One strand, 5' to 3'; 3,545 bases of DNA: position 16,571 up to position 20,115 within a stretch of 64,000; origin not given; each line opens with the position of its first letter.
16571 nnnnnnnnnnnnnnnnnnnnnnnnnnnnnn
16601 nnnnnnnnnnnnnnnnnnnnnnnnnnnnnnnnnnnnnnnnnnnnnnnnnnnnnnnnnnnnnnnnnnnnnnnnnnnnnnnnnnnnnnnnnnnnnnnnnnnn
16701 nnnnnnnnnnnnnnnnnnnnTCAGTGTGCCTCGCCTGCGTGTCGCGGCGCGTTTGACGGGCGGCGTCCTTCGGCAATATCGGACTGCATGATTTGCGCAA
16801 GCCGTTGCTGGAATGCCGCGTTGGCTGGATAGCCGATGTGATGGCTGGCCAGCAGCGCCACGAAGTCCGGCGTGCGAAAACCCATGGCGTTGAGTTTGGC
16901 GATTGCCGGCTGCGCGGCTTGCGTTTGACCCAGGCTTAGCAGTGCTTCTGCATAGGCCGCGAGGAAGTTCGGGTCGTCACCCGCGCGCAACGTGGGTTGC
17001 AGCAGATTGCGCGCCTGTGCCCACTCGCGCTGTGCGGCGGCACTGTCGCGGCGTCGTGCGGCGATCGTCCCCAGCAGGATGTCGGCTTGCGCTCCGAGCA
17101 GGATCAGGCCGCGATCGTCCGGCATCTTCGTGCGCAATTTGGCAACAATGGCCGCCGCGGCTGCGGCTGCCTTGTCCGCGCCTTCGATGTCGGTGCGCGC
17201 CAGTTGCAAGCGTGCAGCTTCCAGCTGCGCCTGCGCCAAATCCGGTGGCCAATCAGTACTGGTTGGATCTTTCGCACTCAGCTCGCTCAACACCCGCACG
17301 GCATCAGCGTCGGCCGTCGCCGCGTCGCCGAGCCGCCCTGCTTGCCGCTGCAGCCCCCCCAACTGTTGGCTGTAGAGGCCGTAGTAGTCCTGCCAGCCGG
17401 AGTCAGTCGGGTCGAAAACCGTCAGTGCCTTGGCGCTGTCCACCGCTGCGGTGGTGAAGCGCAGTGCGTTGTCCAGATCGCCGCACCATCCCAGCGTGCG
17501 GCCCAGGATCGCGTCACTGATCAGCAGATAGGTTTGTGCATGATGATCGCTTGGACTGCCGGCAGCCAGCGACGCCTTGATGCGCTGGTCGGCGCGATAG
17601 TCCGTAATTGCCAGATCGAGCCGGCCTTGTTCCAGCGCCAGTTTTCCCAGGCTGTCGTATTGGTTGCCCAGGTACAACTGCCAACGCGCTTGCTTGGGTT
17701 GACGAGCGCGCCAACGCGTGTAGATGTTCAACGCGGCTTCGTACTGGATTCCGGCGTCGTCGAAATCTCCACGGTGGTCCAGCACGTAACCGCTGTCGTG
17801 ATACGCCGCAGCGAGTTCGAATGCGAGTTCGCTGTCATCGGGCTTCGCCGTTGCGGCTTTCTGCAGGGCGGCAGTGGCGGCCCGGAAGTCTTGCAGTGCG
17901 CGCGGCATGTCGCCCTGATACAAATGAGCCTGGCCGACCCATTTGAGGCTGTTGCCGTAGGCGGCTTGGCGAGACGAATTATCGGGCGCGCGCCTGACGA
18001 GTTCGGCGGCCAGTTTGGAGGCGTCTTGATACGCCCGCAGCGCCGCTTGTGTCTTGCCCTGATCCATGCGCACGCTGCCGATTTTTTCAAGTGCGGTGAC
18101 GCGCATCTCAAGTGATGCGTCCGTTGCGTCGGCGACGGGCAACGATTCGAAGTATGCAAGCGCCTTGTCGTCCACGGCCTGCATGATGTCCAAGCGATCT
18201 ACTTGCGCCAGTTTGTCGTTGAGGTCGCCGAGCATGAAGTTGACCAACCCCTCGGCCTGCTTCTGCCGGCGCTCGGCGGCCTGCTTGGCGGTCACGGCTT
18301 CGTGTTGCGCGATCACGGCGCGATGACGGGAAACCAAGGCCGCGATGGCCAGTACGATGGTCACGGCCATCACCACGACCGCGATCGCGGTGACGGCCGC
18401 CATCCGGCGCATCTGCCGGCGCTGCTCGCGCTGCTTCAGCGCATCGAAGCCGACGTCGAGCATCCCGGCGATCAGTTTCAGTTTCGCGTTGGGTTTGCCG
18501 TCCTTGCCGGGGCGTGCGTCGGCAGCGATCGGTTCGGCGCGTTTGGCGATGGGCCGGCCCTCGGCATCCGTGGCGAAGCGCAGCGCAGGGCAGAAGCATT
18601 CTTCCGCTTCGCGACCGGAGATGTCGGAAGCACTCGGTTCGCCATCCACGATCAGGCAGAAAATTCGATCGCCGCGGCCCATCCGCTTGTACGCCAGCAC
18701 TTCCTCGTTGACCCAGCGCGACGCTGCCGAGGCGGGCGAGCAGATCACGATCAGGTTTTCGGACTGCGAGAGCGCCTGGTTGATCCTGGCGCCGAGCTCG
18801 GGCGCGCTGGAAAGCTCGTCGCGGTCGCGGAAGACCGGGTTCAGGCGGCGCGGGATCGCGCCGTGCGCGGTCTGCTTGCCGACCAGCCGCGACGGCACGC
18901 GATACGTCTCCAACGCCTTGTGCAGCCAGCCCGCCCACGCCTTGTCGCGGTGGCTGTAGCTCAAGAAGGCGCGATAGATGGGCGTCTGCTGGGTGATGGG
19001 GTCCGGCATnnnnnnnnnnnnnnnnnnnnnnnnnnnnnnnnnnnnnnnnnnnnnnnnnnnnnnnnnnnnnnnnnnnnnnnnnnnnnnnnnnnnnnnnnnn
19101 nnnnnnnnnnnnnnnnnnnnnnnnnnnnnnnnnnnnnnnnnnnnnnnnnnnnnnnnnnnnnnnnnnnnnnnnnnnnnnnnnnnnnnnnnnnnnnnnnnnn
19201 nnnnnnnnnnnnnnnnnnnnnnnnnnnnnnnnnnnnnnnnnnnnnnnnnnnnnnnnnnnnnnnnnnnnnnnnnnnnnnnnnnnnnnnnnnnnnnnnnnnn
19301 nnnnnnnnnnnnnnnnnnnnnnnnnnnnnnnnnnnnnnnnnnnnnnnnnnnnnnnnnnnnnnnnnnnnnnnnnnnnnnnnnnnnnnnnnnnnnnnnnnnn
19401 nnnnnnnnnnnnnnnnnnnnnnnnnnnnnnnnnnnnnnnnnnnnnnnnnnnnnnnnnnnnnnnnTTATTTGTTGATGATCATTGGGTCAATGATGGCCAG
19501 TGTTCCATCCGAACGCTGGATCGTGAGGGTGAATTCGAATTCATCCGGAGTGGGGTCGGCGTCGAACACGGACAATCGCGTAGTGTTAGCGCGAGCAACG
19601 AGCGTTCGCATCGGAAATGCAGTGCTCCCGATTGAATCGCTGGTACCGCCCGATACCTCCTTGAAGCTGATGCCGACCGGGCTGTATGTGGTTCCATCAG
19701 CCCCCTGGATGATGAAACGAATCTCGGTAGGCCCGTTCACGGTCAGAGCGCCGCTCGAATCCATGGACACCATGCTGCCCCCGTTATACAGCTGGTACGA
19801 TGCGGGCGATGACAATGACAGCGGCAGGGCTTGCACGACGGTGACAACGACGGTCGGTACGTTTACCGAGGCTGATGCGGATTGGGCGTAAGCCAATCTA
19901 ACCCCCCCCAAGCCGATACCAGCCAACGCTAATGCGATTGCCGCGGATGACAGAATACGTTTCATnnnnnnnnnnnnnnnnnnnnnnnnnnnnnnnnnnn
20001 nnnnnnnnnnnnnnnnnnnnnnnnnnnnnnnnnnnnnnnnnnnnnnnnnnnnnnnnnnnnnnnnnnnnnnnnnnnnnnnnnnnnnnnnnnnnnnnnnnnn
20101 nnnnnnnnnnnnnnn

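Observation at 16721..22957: Two paralogous TIR-TM-TPR proteins: near-identical cytoplasmic TIR and juxtamembrane parts, strongly diverged extracytoplasmic TPR parts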

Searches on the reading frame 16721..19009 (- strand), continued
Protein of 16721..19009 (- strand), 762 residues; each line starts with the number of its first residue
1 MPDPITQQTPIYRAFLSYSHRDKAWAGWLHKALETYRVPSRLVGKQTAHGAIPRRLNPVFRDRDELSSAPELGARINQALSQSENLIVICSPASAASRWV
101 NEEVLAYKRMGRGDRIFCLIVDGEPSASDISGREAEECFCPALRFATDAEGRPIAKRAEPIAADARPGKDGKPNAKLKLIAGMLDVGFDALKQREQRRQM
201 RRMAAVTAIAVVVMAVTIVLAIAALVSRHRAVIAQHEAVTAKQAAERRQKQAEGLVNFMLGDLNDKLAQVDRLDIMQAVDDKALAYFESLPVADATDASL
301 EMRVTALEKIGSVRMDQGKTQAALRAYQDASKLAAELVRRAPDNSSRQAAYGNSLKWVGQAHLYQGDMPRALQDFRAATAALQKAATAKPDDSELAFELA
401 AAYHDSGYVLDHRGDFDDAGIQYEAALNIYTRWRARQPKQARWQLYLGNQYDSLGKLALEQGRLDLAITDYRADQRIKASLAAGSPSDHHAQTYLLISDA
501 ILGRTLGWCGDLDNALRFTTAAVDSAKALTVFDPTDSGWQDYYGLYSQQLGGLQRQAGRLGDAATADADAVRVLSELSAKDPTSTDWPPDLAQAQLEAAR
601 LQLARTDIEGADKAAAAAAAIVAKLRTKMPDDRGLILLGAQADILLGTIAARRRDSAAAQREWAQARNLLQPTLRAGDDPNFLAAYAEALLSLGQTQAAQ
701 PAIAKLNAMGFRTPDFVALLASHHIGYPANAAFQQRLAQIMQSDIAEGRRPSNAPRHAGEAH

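Call 66: search_dna_similar(query=window:16721-19009:-, collection=plasmids, mode=protein, max_rows=15)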
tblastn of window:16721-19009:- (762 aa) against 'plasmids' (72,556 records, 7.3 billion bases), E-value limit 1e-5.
Records with a match: 13; places in all: 18; records where one place covers at least 80% of the query: 0.
Best place of each record, by identity: <60% 13.
By first word of the organism name: Sinorhizobium 3; Rhizobium 2; Novosphingobium 1; Thauera 1; Methylobacterium 1; Niveispirillum 1; Butyrivibrio 1; Fusobacterium 1; Mycobacterium 1; Paraburkholderia 1.
By predicted mobility (MOB-suite, as given by PLSDB): non-mobilizable 7; conjugative 3; mobilizable 3.
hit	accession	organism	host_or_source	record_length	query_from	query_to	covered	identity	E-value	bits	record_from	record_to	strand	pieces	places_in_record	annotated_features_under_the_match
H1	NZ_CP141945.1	Novosphingobium sp. RL4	Rheum palmatum L.,Single ...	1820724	12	370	47%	37.4%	1e-43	179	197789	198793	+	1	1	none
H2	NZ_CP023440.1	Thauera sp. K11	cell culture,sludge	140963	267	590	43%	26.5%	1e-10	73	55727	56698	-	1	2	tetratricopeptide repeat protein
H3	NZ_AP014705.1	Methylobacterium aquaticum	-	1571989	308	590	37%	28.6%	2e-13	82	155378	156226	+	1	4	none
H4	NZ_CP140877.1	Rhizobium beringeri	Trifolium pratense,whole organism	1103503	14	192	23%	42.3%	3e-27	127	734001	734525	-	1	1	record has no annotation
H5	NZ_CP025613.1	Niveispirillum cyanobacteriorum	sing cell,cyanobacterial aggregates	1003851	254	540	38%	26.3%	3e-6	59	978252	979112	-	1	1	none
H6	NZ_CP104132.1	Sinorhizobium sp. K101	Phaseolus vulgaris,cell ...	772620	12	191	24%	40.5%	2e-25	120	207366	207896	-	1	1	toll/interleukin-1 receptor domain-containing protein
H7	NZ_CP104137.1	Sinorhizobium sp. C101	Phaseolus vulgaris,cell ...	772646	12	191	24%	40.5%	2e-25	120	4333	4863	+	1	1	toll/interleukin-1 receptor domain-containing protein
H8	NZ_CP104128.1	Sinorhizobium sp. M103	Phaseolus vulgaris,cell ...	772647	12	191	24%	40.5%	2e-25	120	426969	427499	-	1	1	toll/interleukin-1 receptor domain-containing protein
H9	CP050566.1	Rhizobium leguminosarum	Lathyrus sativus,cell culture,root ...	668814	12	166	20%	42.4%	2e-23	114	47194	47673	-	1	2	toll/interleukin-1 receptor domain-containing protein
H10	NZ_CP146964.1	Butyrivibrio fibrisolvens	Bovinae,Bovine rumen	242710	12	192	24%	33.9%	1e-14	86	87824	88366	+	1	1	toll/interleukin-1 receptor domain-containing protein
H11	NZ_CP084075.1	Fusobacterium vincentii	-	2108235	6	176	22%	32.6%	2e-14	85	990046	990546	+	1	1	none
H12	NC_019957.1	Mycobacterium sp. JS623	-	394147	11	141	17%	34.4%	2e-6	59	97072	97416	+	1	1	TIR domain-containing protein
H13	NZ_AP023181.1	Paraburkholderia sp. PGU19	Physopelta gutta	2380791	16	143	17%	34.1%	7e-7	61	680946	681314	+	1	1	none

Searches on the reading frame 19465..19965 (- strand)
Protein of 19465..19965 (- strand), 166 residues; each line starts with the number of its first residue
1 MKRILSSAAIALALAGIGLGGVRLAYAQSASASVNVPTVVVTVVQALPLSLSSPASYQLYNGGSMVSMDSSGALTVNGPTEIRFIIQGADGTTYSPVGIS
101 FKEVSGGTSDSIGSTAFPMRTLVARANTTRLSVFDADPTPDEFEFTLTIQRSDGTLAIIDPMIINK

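Call 6: search_protein_families(library=pfam, proteins=[window:19465-19965:-], max_evalue=0.01)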
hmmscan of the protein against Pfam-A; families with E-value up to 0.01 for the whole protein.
window:19465-19965:- (166 aa): 1 family
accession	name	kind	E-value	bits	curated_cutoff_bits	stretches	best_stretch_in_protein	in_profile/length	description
PF08985.17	DP-EP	-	0.0047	17.7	25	1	70-166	28-119/120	DP-EP family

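Call 9: search_protein_families(library=padloc, proteins=[window:19465-19965:-], max_evalue=0.01)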
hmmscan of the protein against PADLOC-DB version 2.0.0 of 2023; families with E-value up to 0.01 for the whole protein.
window:19465-19965:- (166 aa): 0 families

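Call 15: search_protein_families(library=pfam, proteins=[window:19465-19965:-], max_evalue=10)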
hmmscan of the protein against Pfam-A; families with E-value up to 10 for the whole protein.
window:19465-19965:- (166 aa): 2 families
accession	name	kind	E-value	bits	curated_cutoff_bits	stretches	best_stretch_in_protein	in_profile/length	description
PF08985.17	DP-EP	-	0.0047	17.7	25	1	70-166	28-119/120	DP-EP family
PF08139.17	LPAM_1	-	0.34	11.9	20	1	1-16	1-16/18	Prokaryotic membrane lipoprotein lipid attachment site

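Call 35: search_solved_structures(query=window:19465-19965:-, max_evalue=10)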
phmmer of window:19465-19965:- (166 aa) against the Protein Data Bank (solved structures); distinct sequences matched with E-value up to 10: 2.
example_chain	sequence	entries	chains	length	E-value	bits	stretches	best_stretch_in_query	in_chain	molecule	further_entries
6czj_A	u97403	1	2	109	0.46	13.7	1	69-95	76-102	b10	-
9vjs_E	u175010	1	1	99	1.9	11.8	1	46-95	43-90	PsaE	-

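Call 38: search_protein_families(library=ncbifam, proteins=[window:19465-19965:-], max_evalue=0.1)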
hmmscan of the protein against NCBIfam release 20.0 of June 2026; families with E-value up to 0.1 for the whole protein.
window:19465-19965:- (166 aa): 0 families

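Call 39: find_homologous_proteins(query=window:19465-19965:-, max_evalue=0.001)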
Query window:19465-19965:- (166 aa): 6 proteins with E <= 0.001 among 702 candidates.
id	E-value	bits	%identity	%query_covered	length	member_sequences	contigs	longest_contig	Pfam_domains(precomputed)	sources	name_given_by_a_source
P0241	1.7e-96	338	100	100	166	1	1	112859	-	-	-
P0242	3.1e-59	217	71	100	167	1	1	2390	-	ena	-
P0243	1.7e-54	202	62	100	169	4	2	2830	-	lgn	-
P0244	7.0e-51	190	59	99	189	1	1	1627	-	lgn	-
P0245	1.3e-50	189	68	73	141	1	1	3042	-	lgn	-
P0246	4.7e-50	187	69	79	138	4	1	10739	-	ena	-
